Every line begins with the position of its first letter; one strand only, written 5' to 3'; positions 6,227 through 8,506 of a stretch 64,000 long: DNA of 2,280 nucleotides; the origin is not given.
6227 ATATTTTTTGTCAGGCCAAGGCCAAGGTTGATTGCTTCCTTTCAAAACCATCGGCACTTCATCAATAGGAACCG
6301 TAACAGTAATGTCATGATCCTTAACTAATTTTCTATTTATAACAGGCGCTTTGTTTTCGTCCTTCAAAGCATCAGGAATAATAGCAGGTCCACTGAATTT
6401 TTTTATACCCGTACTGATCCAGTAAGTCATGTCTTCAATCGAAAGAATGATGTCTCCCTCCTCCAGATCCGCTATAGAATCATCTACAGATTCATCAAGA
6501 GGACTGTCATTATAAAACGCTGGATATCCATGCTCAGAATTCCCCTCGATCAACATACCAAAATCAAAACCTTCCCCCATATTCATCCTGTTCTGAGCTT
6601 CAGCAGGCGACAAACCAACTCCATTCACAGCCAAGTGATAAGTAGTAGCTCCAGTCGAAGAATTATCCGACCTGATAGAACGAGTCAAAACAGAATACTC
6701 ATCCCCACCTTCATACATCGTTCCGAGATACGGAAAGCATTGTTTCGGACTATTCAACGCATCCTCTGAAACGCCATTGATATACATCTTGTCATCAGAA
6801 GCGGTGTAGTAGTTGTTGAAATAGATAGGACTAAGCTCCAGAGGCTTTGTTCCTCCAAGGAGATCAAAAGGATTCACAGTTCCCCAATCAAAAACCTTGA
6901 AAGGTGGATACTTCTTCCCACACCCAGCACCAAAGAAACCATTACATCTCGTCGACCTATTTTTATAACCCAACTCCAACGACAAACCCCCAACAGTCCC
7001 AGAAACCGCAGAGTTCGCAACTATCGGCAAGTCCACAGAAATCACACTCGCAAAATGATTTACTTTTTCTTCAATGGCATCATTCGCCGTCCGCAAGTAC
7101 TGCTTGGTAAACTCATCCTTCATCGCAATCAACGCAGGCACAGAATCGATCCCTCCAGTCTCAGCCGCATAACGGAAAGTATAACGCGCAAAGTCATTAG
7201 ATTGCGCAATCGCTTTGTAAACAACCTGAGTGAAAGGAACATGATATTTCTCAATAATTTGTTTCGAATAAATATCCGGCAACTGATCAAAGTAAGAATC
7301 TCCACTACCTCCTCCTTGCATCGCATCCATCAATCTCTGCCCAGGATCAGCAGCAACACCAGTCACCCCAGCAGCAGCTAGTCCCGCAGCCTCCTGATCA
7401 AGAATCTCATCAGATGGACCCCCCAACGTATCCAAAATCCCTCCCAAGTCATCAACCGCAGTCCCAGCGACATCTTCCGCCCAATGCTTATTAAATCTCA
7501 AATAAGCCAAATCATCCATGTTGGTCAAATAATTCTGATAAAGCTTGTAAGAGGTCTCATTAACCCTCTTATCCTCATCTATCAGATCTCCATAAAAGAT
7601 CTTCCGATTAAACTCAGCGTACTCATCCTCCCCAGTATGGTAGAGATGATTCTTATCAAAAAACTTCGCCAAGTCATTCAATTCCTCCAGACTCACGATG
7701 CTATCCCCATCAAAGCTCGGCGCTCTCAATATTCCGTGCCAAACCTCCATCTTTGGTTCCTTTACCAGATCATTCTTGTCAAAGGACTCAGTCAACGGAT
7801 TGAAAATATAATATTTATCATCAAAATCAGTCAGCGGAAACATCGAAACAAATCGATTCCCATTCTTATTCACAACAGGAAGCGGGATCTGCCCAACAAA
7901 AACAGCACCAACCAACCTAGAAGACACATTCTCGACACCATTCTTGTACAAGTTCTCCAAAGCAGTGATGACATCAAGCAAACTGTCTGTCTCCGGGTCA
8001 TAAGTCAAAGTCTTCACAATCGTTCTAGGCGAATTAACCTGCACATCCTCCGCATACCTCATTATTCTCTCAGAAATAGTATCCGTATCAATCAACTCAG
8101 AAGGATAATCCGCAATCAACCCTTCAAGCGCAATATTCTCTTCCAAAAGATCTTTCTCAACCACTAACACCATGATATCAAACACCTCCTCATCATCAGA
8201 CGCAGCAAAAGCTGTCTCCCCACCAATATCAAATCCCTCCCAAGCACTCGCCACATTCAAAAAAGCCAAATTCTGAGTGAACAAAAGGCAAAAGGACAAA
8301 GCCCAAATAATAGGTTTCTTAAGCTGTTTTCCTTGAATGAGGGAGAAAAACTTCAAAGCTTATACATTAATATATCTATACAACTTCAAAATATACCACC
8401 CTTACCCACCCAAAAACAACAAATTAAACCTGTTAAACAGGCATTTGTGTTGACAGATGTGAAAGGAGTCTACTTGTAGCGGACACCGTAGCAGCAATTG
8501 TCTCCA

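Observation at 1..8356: Giant (>2,780-codon) minus-strand gene missing from the ORF track, at the end of the pilus cluster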

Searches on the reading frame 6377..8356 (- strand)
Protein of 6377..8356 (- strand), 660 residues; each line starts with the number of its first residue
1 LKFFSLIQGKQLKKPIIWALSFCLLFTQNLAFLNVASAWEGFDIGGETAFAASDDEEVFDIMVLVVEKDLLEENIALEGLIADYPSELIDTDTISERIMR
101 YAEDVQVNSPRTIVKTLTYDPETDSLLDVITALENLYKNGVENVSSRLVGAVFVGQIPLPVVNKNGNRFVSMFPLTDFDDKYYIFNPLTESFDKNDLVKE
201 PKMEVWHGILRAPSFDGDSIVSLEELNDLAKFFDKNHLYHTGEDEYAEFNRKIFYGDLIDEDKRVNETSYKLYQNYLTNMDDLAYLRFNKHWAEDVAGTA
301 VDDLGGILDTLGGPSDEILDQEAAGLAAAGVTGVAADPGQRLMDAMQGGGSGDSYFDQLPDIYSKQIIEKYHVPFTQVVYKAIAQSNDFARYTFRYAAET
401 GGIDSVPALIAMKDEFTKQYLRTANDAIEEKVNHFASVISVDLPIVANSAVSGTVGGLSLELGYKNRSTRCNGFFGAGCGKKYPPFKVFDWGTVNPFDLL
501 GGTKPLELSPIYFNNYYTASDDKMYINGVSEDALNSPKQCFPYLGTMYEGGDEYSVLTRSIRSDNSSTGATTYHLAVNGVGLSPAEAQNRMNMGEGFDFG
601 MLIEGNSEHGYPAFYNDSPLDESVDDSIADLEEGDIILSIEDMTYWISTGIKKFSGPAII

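Call 41: search_solved_structures(query=A1, max_evalue=10, show_alignments=2)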
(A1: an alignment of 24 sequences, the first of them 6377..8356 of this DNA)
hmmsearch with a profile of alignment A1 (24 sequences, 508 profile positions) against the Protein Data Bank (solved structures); distinct sequences matched with E-value up to 10: 0.

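Call 43: find_homologous_proteins(query=A1, max_evalue=0.001)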
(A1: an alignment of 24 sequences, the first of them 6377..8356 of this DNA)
Query A1 (24 sequences) (660 aa, profile of the alignment): 5 proteins with E <= 0.001 among 8000 candidates.
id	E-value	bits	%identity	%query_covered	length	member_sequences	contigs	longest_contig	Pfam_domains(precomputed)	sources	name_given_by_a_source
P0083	1.8e-131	458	38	44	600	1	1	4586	-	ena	-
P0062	3.3e-116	408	42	43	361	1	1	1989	-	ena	-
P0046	2.5e-93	332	57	37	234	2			-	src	-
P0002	6.8e-91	324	29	72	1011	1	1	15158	-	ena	-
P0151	2.9e-57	213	55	27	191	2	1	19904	-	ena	-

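Call 48: find_encoding_contigs(protein=P0151, flank=10000, max_places=3)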
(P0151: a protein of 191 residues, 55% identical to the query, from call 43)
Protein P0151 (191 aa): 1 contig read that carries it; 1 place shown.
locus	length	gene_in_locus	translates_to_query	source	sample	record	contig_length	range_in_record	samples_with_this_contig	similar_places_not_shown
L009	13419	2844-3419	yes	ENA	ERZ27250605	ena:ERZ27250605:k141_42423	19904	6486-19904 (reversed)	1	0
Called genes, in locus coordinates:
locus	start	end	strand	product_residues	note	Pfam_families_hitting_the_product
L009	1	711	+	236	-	?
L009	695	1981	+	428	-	PF00482:T2SSF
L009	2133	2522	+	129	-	PF07963:N_methyl (weak)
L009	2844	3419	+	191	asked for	-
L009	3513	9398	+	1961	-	PF09134:Invasin_D3 (faint), PF18565:Glyco_hydro2_C5 (faint)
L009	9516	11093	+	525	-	PF01839:FG-GAP (faint), PF13517:FG-GAP_3 (weak)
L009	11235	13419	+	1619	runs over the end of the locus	-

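Call 50: predict_structure(alignment_id=A1)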
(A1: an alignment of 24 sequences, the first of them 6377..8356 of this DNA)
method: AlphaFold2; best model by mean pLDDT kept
length: 660 residues; sequences in the alignment: 24
mean_pLDDT: 54.8   pTM: 0.34
mean pLDDT of the five models: 54.8, 53.8, 53.2, 51.3, 50.8
residues with pLDDT >= 90: 61; 70-90: 112; 50-70: 171; < 50: 316
segments of 3 or more residues with pLDDT < 50: 1-3, 32-54, 174-178, 251-262, 280-294, 303-339, 341-343, 346-354, 440-514, 541-582, 586-588, 593-660
pLDDT, mean of each block of 10 residues (from residue 1): 49 77 71 47 38 60 92 90 88 92 89 92 87 83 82 84 52 50 59 62 64 72 89 92 76 40 55 57 42 49 47 40 38 42 46 45 60 65 65 55 60 62 72 66 34 28 32 34 31 37 31 47 69 61 30 27 28 32 47 34 25 29 24 27 35 29
secondary structure, 60 per line:
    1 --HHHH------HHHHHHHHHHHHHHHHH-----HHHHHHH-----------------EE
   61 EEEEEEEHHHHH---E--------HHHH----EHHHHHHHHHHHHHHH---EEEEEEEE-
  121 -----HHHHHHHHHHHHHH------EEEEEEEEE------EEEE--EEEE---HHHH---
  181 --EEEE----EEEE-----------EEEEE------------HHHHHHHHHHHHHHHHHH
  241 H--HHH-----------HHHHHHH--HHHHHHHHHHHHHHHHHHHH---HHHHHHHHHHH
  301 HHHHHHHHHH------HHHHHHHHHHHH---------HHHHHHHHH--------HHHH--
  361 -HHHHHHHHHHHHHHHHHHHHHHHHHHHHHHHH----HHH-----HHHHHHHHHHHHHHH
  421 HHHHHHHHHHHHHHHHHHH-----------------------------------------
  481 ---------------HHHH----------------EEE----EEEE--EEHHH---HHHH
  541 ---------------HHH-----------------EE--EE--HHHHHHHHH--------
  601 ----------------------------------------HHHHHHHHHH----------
elements in order (helices of 4 or more, strands of 3 or more residues): H3-6 H13-29 H35-41 E59-67 H68-72 H85-88 H94-108 E112-119 H126-139 E146-154 E161-164 E167-170 H174-177 E183-186 E191-194 E206-210 H223-241 H258-264 H267-286 H290-310 H317-328 H338-346 H355-358 H362-393 H406-439 H496-499 E516-518 E523-526 H537-540 H584-592 H641-650
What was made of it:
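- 7607..8194 (-): Conserved alpha/beta domain (aa 55-250) with invariant motifs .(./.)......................, WHG and FDKNH. AF2 block pLDDT is mostly 82-92 for aa 61-160 and 221-240 (call 50).
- On Inverse autotransporters (intimin/invasin): The N-terminus is a signal peptide followed by an alpha/beta domain (call 50).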

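Call 53: fold_search(model_id=the predicted structure, library=pdb)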
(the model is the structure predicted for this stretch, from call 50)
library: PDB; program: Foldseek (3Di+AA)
matches with E <= 10: 851; with E <= 0.001: 0
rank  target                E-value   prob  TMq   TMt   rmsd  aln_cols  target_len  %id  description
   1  6bcu_W                8.7e-03  0.60  0.10  0.07  19.0       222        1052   12  Cryo-EM structure of the activated RHEB-mTORC1 refined to 3.4 angstrom (released 2017-12-20)
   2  7xn6_A                3.1e-02  0.35  0.12  0.29  13.2       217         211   11  Cryo-EM structure of CopC-CaM-caspase-3 with ADPR-deacylization (released 2022-12-14)
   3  2c4w                  3.6e-02  0.87  0.09  0.32   7.3       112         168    8  Type II Dehydroquinase from H. pylori in complex with AH9095 (released 2006-02-22)
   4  6hsq_D                3.8e-02  0.85  0.09  0.33   6.5       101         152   10  The crystal structure of type II Dehydroquinase from Psychromonas ingrahamii 37 crystal form 1 (released 2019-10-23)
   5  6hsu_B                4.1e-02  0.85  0.09  0.34   6.2       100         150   10  The crystal structure of type II Dehydroquinase from Psychromonas ingrahamii 37, crystal form 2 (released 2019-10-23)
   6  7ux2_A                4.3e-02  0.25  0.10  0.07  18.8       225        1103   11  cryo-EM structure of the Raptor-TFEB-Rag-Ragulator complex (released 2022-11-30)
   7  5y2z_E                4.6e-02  0.35  0.08  0.11   8.7       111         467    9  Crystal structure of human LGI1 EPTP-ADAM22 complex (released 2018-05-02)
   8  5y2z_G                6.0e-02  0.28  0.08  0.11   9.4       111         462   12  Crystal structure of human LGI1 EPTP-ADAM22 complex (released 2018-05-02)
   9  3lwz_C                6.3e-02  0.80  0.09  0.34   6.2        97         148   12  1.65 Angstrom Resolution Crystal Structure of Type II 3-Dehydroquinate Dehydratase (aroQ) from Yersinia pestis (released 2010-03-09)
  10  5wbk_A                6.3e-02  0.25  0.10  0.07  14.1       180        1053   10  Crystal structure of the arabidopsis thaliana Raptor in complex with the TOS peptide of human S6K1 (released 2017-12-20)
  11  6hsq_A                7.2e-02  0.80  0.09  0.34   6.3        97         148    9  The crystal structure of type II Dehydroquinase from Psychromonas ingrahamii 37 crystal form 1 (released 2019-10-23)
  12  8uav_A                7.2e-02  0.57  0.13  0.32  10.3       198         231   10  Cryo-EM Structure of Brucella Abortus Lumazine Synthase (BLS) Engineered with Shiga Toxin I subunit B (Stx1B) (released 2025-03-26)
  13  3kip_A                7.7e-02  0.87  0.09  0.37   5.1        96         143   10  Crystal structure of type-II 3-dehydroquinase from C. albicans (released 2010-05-12)
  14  3lwz_D                7.7e-02  0.72  0.09  0.34   5.3        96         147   12  1.65 Angstrom Resolution Crystal Structure of Type II 3-Dehydroquinate Dehydratase (aroQ) from Yersinia pestis (released 2010-03-09)
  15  5y2z_C                7.7e-02  0.28  0.08  0.11   9.4       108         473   12  Crystal structure of human LGI1 EPTP-ADAM22 complex (released 2018-05-02)
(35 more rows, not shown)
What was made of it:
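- Its weak top fold hits include caspase-like domains, metalloproteinase domains and type II dehydroquinase (call 53).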

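Call 54: search_protein_families(library=pfam, alignment_id=A1, max_evalue=1)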
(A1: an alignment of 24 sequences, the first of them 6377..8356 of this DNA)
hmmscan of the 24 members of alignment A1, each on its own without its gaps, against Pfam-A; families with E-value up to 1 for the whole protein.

A. member 1, window:6377-8356:- (660 aa): 0 families

B. families by the number of members that match (of 24 scanned): 15 families
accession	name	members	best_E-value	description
PF05669.17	Med31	2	0.00044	SOH1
PF18884.5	TSP3_bac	1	0.00067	Bacterial TSP3 repeat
PF23448.1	CAP-like_CFAP184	1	0.016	CFAP184 CAP-like domain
PF11551.14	Omp28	1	0.026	Outer membrane protein Omp28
PF04163.17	Tht1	1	0.13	Tht1-like nuclear fusion protein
PF02894.22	GFO_IDH_MocA_C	1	0.14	Oxidoreductase family, C-terminal alpha/beta domain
PF13067.11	DUF3930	1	0.24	Protein of unknown function (DUF3930)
PF20557.3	DnaT_2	1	0.26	Putative DnaT-like ssDNA binding protein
PF25079.1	COB_C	1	0.28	COBRA family C-terminal domain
PF17279.8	DUF5344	1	0.29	Family of unknown function (DUF5344)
PF16619.10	SUIM_assoc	1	0.3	Unstructured region C-term to UIM in Ataxin3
PF00350.29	Dynamin_N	1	0.31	Dynamin family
PF05055.17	DUF677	1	0.64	Protein of unknown function (DUF677)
PF06183.18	DinI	1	0.65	DinI-like family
PF07299.16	EF-G-binding_N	1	0.86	Elongation factor G-binding protein, N-terminal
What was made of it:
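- On Clan CD (caspase/gingipain-like) peptidases, considered for aa 55-250: No C25, C13 or C14 Pfam hit appears in 24 members (call 54).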

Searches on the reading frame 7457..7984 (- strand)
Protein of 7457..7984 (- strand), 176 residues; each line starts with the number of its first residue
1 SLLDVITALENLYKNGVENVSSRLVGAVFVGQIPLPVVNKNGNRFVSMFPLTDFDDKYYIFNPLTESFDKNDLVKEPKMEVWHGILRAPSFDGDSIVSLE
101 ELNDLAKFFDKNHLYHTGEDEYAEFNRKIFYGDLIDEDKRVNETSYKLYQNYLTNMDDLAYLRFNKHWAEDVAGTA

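Call 93: find_related_loci(query=A5, collection=genome_contigs, flank=10000)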
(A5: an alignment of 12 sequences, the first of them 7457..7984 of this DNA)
Query A5 (176 aa) in genome_contigs; peptide patterns used: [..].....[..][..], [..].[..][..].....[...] (x = any residue, [..] = any of these).
381 stretches matched a pattern; 158 encode a relative of the query (tblastn E <= 1e-3); the best 80 are kept; 80 distinct loci.
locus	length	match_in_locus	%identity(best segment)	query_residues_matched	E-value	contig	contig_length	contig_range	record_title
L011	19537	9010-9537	72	1-176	7e-89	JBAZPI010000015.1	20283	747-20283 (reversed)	MAG: Candidatus Gracilibacteria bacterium isolate SO_2017_SWC_26 scaffold_2242_c1_LP-4_2017, whole genome shotgun sequen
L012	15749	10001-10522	68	1-174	9e-81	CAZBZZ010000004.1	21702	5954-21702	MAG TPA_asm: uncultured Candidatus Peribacteria bacterium isolate SRP077602_co5_130 genome assembly, contig: NODE_11880_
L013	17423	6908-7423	61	1-173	2e-68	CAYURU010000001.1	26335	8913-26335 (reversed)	MAG TPA_asm: uncultured Candidatus Peribacteria bacterium isolate SRP192927_co1_1008 genome assembly, contig: NODE_3372_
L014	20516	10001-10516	59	1-172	1e-67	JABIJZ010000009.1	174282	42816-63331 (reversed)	MAG: Candidatus Peregrinibacteria bacterium isolate SI054_bin37 k141_572583, whole genome shotgun sequence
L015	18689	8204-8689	57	1-173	8e-65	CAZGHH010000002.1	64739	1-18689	MAG TPA_asm: uncultured Candidatus Peribacteria bacterium isolate SRP192927_co1_1108 genome assembly, contig: NODE_522_l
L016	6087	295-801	52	1-175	2e-59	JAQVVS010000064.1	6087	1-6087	MAG: Candidatus Gracilibacteria bacterium isolate STF1_85 NODE_49269_length_6087_cov_2.810570_Sandtown_F1, whole genome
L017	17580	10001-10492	52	1-170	2e-58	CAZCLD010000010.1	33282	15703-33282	MAG TPA_asm: uncultured Candidatus Peribacteria bacterium isolate SRP077602_co2_303 genome assembly, contig: NODE_1975_l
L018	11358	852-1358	51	1-174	1e-57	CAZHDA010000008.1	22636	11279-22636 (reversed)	MAG TPA_asm: uncultured Candidatus Peribacteria bacterium isolate SRP192515_co1_133 genome assembly, contig: NODE_2091_l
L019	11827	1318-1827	52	1-176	9e-58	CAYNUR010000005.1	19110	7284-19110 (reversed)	MAG TPA_asm: uncultured Candidatus Peribacteria bacterium isolate binchicken_co237_21 genome assembly, contig: NODE_1414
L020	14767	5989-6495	53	1-174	1e-57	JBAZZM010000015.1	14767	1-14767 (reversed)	MAG: Candidatus Gracilibacteria bacterium isolate SO_2017_GW3_16 scaffold_2112_c1_OW296A_2017, whole genome shotgun sequ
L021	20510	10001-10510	48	1-176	9e-57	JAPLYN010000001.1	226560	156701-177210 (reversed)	MAG: Candidatus Peregrinibacteria bacterium isolate LacPavin_0818_WC45_MAG_38_18 LacPavin_0818_WC45_scaffold_20305, whol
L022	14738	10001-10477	51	8-172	2e-56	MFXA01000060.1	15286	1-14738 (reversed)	MAG: Candidatus Peregrinibacteria bacterium RIFCSPLOWO2_01_FULL_39_12 rifcsplowo2_01_scaffold_8320, whole genome shotgun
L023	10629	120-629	49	1-176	6e-56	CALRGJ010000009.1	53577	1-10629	MAG: Candidatus Peribacteria bacterium isolate ZH-bin-154 genome assembly, contig: ZH-15May19-c1008, whole genome shotgu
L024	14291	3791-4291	49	1-173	1e-55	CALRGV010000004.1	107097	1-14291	MAG: Candidatus Peribacteria bacterium isolate TH-Jun18-111 genome assembly, contig: TH-Jun18-C218, whole genome shotgun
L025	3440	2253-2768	52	1-173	2e-55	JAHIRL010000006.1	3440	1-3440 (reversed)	MAG: Patescibacteria group bacterium isolate MM_PC_MetaG.mb.124 MM_PC_MetaG.mb.124_k141_78041, whole genome shotgun sequ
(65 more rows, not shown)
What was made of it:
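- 158 species genomes encode a relative (call 93). Spending about 1% of a genome of about 1.4 Mb on one gene (contig sizes in call 93) in a reduced genome suggests a function central to lifestyle.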
